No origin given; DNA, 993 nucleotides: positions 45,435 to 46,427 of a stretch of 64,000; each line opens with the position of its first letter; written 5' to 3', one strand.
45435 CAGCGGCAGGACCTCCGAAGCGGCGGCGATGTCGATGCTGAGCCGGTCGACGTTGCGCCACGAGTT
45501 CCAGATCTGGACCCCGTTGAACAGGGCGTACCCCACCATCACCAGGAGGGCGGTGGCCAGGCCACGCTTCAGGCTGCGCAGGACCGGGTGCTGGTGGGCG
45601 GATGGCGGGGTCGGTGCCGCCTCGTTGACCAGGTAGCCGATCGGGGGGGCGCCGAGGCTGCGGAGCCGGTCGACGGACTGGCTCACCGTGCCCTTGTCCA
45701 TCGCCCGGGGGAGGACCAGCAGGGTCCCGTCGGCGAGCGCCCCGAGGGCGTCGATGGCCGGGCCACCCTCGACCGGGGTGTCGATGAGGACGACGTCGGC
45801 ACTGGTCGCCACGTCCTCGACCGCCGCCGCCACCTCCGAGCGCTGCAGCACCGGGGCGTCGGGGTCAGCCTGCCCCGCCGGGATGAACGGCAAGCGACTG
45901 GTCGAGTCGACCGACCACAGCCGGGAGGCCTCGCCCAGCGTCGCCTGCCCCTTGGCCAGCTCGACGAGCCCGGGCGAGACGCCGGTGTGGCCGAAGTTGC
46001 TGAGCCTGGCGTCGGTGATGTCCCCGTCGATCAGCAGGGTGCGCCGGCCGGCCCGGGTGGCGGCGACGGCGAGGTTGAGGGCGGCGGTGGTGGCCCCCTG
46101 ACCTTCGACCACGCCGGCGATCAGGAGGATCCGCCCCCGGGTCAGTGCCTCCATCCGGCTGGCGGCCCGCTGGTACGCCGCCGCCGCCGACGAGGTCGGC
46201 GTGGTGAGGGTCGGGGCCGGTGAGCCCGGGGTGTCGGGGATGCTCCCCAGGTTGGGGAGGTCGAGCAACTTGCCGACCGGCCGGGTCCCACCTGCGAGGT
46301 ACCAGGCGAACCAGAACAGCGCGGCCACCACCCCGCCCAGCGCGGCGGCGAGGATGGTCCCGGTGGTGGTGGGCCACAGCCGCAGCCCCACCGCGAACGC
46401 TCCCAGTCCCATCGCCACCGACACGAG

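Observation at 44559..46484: Single polypeptide joining a Lys-less BY-kinase/MinD-like domain to an extracytoplasmic LCP ligase domain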

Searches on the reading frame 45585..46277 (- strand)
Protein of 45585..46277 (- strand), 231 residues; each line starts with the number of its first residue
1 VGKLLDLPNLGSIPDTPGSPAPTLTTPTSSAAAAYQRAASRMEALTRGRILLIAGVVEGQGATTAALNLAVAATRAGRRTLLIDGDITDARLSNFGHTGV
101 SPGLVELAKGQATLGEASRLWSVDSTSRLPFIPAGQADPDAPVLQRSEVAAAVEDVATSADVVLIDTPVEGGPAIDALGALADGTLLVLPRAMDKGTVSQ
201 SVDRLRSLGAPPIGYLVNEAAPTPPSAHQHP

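Call 29: search_solved_structures(query=A2, max_evalue=0.001, show_alignments=2)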
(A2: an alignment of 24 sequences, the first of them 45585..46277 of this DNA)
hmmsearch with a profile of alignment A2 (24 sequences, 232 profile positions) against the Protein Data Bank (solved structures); distinct sequences matched with E-value up to 0.001: 41.
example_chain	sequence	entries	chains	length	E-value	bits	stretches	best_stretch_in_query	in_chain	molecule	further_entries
4jlv_A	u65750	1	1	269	9.1e-27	97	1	2-227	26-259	C-terminal fragment of Membrane protein CapA1, Putative uncharacterized protein capB1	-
6z0p_A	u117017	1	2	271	2.9e-26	95.3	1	44-220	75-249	BceF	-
3la6_A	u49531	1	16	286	1.8e-23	86.2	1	44-222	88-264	Tyrosine-protein kinase wzc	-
9xgv_A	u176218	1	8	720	1.2e-22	83.5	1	45-222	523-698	Tyrosine-protein kinase wzc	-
9r62_I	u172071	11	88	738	1.3e-22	83.4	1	45-222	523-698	Tyrosine-protein kinase wzc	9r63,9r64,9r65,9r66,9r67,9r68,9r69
6u1q_A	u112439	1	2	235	1.5e-22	83.2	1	48-229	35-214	VpsO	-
3bfv_A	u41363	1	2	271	6.7e-20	74.5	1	2-226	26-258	Membrane protein CapA1, Protein tyrosine kinase,Protein tyrosine kinase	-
4jmp_A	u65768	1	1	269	7.2e-20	74.4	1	3-226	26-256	C-terminal fragment of CapA, Protein tyrosine kinase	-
2ved_A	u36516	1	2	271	8.4e-20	74.2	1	2-226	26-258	MEMBRANE PROTEIN CAPA1, PROTEIN TYROSINE KINASE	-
1g3q_A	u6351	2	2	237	3.5e-19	72.1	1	48-226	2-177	CELL DIVISION INHIBITOR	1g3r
1ion_A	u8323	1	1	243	3.6e-18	68.8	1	49-227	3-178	PROBABLE CELL DIVISION INHIBITOR MIND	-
7ni2_A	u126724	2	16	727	2.3e-15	59.7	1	45-225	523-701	Tyrosine-protein kinase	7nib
9i2q_D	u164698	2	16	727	2.3e-15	59.7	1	45-225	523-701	Putative transmembrane protein Wzc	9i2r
9exo_H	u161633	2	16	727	2.3e-15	59.7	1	45-225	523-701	Putative transmembrane protein Wzc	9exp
7nhr_A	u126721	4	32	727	2.3e-15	59.7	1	45-225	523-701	Putative transmembrane protein Wzc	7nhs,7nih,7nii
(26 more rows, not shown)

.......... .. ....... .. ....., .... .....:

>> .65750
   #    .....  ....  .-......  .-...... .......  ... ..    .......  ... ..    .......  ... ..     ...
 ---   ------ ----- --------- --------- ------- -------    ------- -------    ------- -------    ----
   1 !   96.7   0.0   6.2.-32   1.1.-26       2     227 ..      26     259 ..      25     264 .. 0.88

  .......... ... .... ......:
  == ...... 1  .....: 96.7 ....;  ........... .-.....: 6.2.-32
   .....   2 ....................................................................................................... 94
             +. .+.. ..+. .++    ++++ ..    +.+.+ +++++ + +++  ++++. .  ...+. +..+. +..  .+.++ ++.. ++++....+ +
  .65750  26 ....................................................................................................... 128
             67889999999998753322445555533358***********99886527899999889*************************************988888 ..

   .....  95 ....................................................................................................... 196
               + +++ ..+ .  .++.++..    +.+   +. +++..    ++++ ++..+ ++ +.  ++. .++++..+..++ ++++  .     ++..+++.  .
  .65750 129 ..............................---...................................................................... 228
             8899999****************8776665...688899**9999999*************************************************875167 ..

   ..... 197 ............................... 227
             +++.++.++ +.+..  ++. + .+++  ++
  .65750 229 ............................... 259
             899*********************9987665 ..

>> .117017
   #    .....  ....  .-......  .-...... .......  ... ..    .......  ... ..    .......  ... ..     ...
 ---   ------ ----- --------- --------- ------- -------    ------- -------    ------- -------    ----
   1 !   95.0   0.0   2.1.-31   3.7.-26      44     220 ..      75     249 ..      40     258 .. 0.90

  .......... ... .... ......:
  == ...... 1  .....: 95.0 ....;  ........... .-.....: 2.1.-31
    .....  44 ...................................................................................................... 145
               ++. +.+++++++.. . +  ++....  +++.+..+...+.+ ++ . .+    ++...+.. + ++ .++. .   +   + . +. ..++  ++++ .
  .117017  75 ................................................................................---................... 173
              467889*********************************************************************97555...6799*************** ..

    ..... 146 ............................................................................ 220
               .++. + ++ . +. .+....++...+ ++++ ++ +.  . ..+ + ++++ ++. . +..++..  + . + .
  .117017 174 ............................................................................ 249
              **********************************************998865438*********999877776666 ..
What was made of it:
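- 45600..46277 (-): Cytoplasmic juxtamembrane segment plus BY-kinase-fold domain (residues 70-295), read as a pseudokinase. Family profile against PDB sequences: CapA1B1 9e-27, BceF 3e-26, Wzc 2e-23 (call 29).
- On BY-kinases (PCP-2 tyrosine autokinases): PDB profile: CapA1B1 9e-27, BceF 3e-26, Wzc 2e-23 (call 29).
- PDB profile hits CapA1B1, BceF, Wzc and VpsO outrank MinD (call 29).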

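Call 55: search_protein_representatives(alignment_id=A2)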
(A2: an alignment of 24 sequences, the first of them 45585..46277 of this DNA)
Query: 24 sequences, 232 profile positions. Proteins with E-value up to 0.001 (for the whole library): 87296; up to 1e-10: 47568; up to 1e-30: 240. The best 150 are listed.
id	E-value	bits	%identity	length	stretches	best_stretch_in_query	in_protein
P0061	1.3e-87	309.2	-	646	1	3-229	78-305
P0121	3.2e-85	301.4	-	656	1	3-224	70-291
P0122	4.3e-80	284.6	-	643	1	9-225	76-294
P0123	4.6e-75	268.2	-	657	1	4-225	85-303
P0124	1.1e-74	266.9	-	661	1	3-228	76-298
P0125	1.1e-69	250.5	-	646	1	5-224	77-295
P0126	2.5e-68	246.1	-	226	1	6-221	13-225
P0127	1.4e-66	240.4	-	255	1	3-224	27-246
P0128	4.9e-66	238.6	-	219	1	52-228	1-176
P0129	5.2e-64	232.0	-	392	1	3-225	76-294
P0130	1.3e-57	211.0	-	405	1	37-209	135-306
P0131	1.7e-57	210.7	-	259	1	6-228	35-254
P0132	4.7e-57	209.2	-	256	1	2-218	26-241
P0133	2.0e-55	203.9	-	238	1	3-171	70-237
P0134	8.1e-54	198.6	-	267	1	8-221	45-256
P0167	1.8e-38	148.4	-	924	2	28-205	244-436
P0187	2.3e-36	141.5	-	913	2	47-224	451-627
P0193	1.2e-35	139.2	-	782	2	7-227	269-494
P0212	3.4e-34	134.4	-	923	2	36-200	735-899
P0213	4.4e-34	134.1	-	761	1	4-223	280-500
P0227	1.8e-33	132.1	-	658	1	2-223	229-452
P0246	7.5e-33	130.0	-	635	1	7-223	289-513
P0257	1.6e-32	129.0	-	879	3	49-226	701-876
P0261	1.8e-32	128.8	-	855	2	47-223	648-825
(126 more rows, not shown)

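Call 58: find_encoding_contigs(protein=P0127, flank=6000, max_places=2)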
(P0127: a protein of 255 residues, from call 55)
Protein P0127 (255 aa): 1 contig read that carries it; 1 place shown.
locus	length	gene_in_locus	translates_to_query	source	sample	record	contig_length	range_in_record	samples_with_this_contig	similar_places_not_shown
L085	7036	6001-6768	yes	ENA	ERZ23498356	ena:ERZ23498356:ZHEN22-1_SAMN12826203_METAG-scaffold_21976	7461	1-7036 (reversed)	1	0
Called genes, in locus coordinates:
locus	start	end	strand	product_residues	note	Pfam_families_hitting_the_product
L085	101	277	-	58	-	-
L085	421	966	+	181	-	PF18306:LDcluster4, PF03641:Lysine_decarbox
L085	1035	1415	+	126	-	-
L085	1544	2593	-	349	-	PF00140:Sigma70_r1_2, PF04542:Sigma70_r2, PF04539:Sigma70_r3, PF04545:Sigma70_r4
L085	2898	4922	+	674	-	PF03190:Thioredox_DsbH, PF13899:Thioredoxin_7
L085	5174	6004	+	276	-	-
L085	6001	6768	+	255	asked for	-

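Call 63: search_protein_families(library=pfam, proteins=[P0213, P0227, P0246, P0193, P0167, P0187, P0212, P0257, P0261, P0129], max_evalue=0.001)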
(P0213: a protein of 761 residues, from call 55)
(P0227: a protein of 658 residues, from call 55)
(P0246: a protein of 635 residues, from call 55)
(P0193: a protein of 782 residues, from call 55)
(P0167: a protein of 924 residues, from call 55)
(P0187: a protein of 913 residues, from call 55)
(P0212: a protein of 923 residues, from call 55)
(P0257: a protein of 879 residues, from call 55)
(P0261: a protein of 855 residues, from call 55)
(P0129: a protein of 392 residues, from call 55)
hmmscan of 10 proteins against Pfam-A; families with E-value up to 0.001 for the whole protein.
P0213 (761 aa): 7 families
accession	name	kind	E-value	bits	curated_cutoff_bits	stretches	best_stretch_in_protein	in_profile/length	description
PF02706.20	Wzz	-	4.6e-09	36.9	25.5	1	11-101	4-88/91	Chain length determinant protein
PF10609.15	ParA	-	4.6e-09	36.5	27.1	1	329-498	5-174/246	NUBPL iron-transfer P-loop NTPase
PF13614.12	AAA_31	-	1.7e-08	35.1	27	1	328-470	2-150/177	AAA domain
PF01656.29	CbiA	-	2.5e-08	34.4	25.4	1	330-501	1-85/125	CobQ/CobB/MinD/ParA nucleotide binding domain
PF09140.17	MipZ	-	2.4e-06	27.5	20.7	1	329-445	2-108/262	ATPase MipZ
PF13807.11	GNVR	-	2.9e-05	24.3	27.7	1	200-259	24-81/82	G-rich domain on putative tyrosine kinase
PF00142.24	Fer4_NifH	-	0.00052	20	25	0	337-365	9-37/271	4Fe-4S iron sulfur cluster binding proteins, NifH/frxC family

P0227 (658 aa): 7 families
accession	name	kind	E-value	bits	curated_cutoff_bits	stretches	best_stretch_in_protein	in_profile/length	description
PF02706.20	Wzz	-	9e-13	48.8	25.5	1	19-108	2-89/91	Chain length determinant protein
PF01656.29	CbiA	-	2.2e-07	31.3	25.4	1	291-324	10-43/125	CobQ/CobB/MinD/ParA nucleotide binding domain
PF13614.12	AAA_31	-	4.1e-07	30.5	27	1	292-409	14-138/177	AAA domain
PF10609.15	ParA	-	5.5e-07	29.7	27.1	1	283-449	7-173/246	NUBPL iron-transfer P-loop NTPase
PF13807.11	GNVR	-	6.8e-05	23.1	27.7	1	176-214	41-79/82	G-rich domain on putative tyrosine kinase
PF09140.17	MipZ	-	0.00024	21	20.7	1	291-397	12-108/262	ATPase MipZ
PF07705.17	CARDB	-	0.00044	20.8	22.7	1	556-635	15-83/101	CARDB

P0246 (635 aa): 5 families
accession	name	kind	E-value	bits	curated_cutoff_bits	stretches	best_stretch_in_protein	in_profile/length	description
PF10609.15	ParA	-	2.5e-11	43.9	27.1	1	339-510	4-173/246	NUBPL iron-transfer P-loop NTPase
PF13614.12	AAA_31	-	7.2e-10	39.5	27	1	346-475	9-140/177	AAA domain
PF01656.29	CbiA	-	4.6e-09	36.7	25.4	1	343-515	3-86/125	CobQ/CobB/MinD/ParA nucleotide binding domain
PF02706.20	Wzz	-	3.6e-08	34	25.5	1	33-113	7-83/91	Chain length determinant protein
PF13807.11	GNVR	-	0.00077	19.8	27.7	0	210-272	21-82/82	G-rich domain on putative tyrosine kinase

P0193 (782 aa): 15 families
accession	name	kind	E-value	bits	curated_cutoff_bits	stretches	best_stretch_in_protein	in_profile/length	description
PF13614.12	AAA_31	-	1.3e-14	55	27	2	326-470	12-160/177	AAA domain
PF01656.29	CbiA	-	8.8e-13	48.7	25.4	2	318-492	1-86/125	CobQ/CobB/MinD/ParA nucleotide binding domain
PF10609.15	ParA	-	2.9e-09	37.2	27.1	1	572-690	5-121/246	NUBPL iron-transfer P-loop NTPase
PF02706.20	Wzz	-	8.1e-09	36.1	25.5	1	21-110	5-90/91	Chain length determinant protein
PF07015.17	VirC1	-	2e-08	34.3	24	0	576-613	7-44/231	VirC1 protein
PF09140.17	MipZ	-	1.1e-07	31.9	20.7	0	580-689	10-108/262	ATPase MipZ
PF13500.12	AAA_26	-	1e-06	29.2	27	0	452-534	130-192/198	AAA domain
PF00448.28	SRP54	-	3.4e-06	27.3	22.7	0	326-359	11-44/196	SRP54-type protein, GTPase domain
PF25199.1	nSTAND_NTPase5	-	4.1e-06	27.1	34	0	566-610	36-81/145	Novel STAND NTPase 5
PF13245.12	AAA_19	-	2.8e-05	24.7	25.1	0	571-635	11-66/134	AAA domain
PF13807.11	GNVR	-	0.00015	22.1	27.7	1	195-249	25-79/82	G-rich domain on putative tyrosine kinase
PF01583.26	APS_kinase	-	0.00023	21.7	21.1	0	579-623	10-54/152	Adenylylsulphate kinase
PF16575.11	CLP1_P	-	0.00058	20.2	26.6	0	327-368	5-46/188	mRNA cleavage and polyadenylation factor CLP1 P-loop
PF06414.18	Zeta_toxin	-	0.00064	19.7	22.3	0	574-613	19-57/199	Zeta toxin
PF01268.25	FTHFS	-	0.00099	17.9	27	0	317-365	56-104/556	Formate--tetrahydrofolate ligase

P0167 (924 aa): 11 families
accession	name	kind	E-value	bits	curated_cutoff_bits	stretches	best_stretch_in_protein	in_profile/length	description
PF13614.12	AAA_31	-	1e-23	84.7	27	2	764-899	14-153/177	AAA domain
PF10609.15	ParA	-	2.4e-17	63.6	27.1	2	271-327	3-59/246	NUBPL iron-transfer P-loop NTPase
PF01656.29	CbiA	-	2.8e-14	53.6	25.4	2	763-858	10-54/125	CobQ/CobB/MinD/ParA nucleotide binding domain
PF06564.18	CBP_BcsQ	-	1.5e-08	34.9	21.3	0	274-427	4-151/234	Cellulose biosynthesis protein BcsQ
PF09140.17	MipZ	-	2.1e-08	34.3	20.7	1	275-416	4-124/262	ATPase MipZ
PF02706.20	Wzz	-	2.3e-08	34.6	25.5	0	18-106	3-90/91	Chain length determinant protein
PF25199.1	nSTAND_NTPase5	-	6.5e-07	29.7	34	0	723-795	13-85/145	Novel STAND NTPase 5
PF00448.28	SRP54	-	1.7e-05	25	22.7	0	760-807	9-56/196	SRP54-type protein, GTPase domain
PF20720.3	nSTAND3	-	0.00028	21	27.2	0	259-308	6-52/155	Novel STAND NTPase 3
PF02374.21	ArsA_ATPase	-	0.00029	20.6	24.3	0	764-789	13-38/305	Anion-transporting ATPase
PF16575.11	CLP1_P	-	0.001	19.4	26.6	0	763-794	5-36/188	mRNA cleavage and polyadenylation factor CLP1 P-loop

P0187 (913 aa): 4 families
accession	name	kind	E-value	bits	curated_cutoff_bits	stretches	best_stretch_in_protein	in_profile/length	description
PF01656.29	CbiA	-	4.2e-13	49.8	25.4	1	648-759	2-69/125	CobQ/CobB/MinD/ParA nucleotide binding domain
PF10609.15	ParA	-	8.9e-13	48.7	27.1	1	645-814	4-171/246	NUBPL iron-transfer P-loop NTPase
PF13614.12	AAA_31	-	4.6e-11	43.4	27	1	657-787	14-148/177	AAA domain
PF09140.17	MipZ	-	3.2e-08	33.7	20.7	1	654-707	10-62/262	ATPase MipZ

P0212 (923 aa): 9 families
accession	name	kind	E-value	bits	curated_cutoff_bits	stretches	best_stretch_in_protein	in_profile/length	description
PF13614.12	AAA_31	-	3e-24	86.3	27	2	750-900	1-155/177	AAA domain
PF10609.15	ParA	-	1.1e-19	71.3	27.1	2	750-918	3-169/246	NUBPL iron-transfer P-loop NTPase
PF01656.29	CbiA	-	1e-15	58.2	25.4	2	753-795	1-43/125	CobQ/CobB/MinD/ParA nucleotide binding domain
PF02706.20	Wzz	-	8.2e-14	52.1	25.5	2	492-575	5-87/91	Chain length determinant protein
PF06564.18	CBP_BcsQ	-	2.2e-09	37.6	21.3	0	275-423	5-148/234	Cellulose biosynthesis protein BcsQ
PF09140.17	MipZ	-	1.1e-07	31.8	20.7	0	752-873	2-111/262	ATPase MipZ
PF00448.28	SRP54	-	2.4e-05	24.5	22.7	0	762-798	12-48/196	SRP54-type protein, GTPase domain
PF02374.21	ArsA_ATPase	-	2.4e-05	24.1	24.3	0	752-788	3-38/305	Anion-transporting ATPase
PF20720.3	nSTAND3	-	0.00091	19.4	27.2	0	749-785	16-51/155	Novel STAND NTPase 3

P0257 (879 aa): 7 families
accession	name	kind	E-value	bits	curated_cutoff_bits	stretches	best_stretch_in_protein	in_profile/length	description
PF13614.12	AAA_31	-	3.5e-19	69.9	27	2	266-424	4-166/177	AAA domain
PF10609.15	ParA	-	1.2e-17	64.6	27.1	2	265-451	5-190/246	NUBPL iron-transfer P-loop NTPase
PF01656.29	CbiA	-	1.4e-15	57.8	25.4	2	273-436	8-82/125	CobQ/CobB/MinD/ParA nucleotide binding domain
PF09140.17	MipZ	-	4.7e-07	29.8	20.7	1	272-384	9-109/262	ATPase MipZ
PF06564.18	CBP_BcsQ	-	1.6e-05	25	21.3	0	712-852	13-157/234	Cellulose biosynthesis protein BcsQ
PF01268.25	FTHFS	-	5.1e-05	22.1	27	0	242-297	31-91/556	Formate--tetrahydrofolate ligase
PF01583.26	APS_kinase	-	8.1e-05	23.1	21.1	0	270-313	8-51/152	Adenylylsulphate kinase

P0261 (855 aa): 6 families
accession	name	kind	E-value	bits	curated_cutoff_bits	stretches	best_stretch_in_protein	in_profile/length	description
PF13614.12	AAA_31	-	6.6e-11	42.9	27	1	650-792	2-147/177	AAA domain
PF01656.29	CbiA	-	1.4e-08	35.2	25.4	1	653-694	2-43/125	CobQ/CobB/MinD/ParA nucleotide binding domain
PF13807.11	GNVR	-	2e-08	34.5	27.7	1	472-548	5-81/82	G-rich domain on putative tyrosine kinase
PF02706.20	Wzz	-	3.7e-08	34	25.5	1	57-139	7-91/91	Chain length determinant protein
PF10609.15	ParA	-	1.8e-07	31.3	27.1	1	650-824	4-175/246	NUBPL iron-transfer P-loop NTPase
PF09140.17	MipZ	-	1.4e-05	25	20.7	1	659-771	10-109/262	ATPase MipZ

P0129 (392 aa): 1 family
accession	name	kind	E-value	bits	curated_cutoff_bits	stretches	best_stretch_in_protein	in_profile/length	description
PF10609.15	ParA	-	4.4e-06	26.7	27.1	1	120-294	5-178/246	NUBPL iron-transfer P-loop NTPase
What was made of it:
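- Tried and rejected: Among 10 long proteins from the representative search (9 non-family relatives and one truncated family member), none has an LCP domain (call 63).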

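Call 84: find_encoding_contigs(protein=P0131, flank=6000, max_places=2)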
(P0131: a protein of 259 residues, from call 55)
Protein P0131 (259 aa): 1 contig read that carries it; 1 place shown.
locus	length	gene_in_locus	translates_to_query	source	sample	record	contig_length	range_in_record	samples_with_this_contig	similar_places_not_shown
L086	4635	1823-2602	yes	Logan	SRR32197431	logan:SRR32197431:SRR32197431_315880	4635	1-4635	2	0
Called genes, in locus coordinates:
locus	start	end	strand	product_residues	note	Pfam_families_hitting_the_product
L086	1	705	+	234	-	?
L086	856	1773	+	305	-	-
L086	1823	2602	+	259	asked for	-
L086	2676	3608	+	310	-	-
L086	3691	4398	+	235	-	-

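Call 85: find_encoding_contigs(protein=P0132, flank=6000, max_places=2)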
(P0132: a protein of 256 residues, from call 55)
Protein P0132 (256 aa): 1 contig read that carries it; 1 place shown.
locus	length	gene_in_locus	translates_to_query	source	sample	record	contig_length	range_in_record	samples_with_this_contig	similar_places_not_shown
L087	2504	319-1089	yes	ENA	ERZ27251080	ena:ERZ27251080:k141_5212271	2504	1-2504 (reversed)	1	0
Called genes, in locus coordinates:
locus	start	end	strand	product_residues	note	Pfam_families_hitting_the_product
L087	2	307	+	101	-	?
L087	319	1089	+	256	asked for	-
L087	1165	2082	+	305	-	-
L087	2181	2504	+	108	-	?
